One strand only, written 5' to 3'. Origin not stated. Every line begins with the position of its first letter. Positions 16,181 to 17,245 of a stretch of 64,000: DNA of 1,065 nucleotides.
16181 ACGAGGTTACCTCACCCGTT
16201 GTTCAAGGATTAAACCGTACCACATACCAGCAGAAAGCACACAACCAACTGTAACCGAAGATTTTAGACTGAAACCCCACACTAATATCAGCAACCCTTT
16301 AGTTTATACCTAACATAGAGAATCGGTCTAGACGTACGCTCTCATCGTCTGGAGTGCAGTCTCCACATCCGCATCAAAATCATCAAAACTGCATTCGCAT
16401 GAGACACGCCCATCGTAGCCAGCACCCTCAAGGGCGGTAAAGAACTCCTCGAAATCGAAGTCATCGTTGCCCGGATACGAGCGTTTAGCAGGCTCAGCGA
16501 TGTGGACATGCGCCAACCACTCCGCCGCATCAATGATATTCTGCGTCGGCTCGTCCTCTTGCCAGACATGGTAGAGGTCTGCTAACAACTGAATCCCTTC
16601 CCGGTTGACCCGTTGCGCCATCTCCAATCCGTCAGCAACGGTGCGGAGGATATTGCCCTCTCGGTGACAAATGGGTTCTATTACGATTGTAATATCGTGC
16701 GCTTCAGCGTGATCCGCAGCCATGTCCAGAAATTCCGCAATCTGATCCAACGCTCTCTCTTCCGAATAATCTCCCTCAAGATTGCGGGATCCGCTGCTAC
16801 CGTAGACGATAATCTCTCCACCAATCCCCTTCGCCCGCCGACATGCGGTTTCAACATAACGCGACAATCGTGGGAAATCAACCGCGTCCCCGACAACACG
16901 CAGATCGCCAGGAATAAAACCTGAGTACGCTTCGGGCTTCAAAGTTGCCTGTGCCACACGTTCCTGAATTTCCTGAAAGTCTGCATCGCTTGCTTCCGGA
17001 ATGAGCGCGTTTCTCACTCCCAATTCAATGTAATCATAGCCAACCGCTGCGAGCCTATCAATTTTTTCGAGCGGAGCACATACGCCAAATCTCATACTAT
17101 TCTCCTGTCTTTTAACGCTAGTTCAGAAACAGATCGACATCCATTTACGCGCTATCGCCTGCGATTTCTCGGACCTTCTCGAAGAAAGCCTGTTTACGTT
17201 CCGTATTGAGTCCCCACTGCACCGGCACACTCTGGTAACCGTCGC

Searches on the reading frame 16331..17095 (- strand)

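Call 99: search_protein_families(library=pfam, proteins=[window:16331-17095:-], max_evalue=0.00001)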
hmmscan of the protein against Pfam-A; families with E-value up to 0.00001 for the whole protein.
window:16331-17095:- (255 aa): 1 family
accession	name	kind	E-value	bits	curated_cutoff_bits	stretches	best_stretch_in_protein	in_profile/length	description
PF01261.30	AP_endonuc_2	-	2.2e-32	113.2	31.1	1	12-251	1-246/249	Xylose isomerase-like TIM barrel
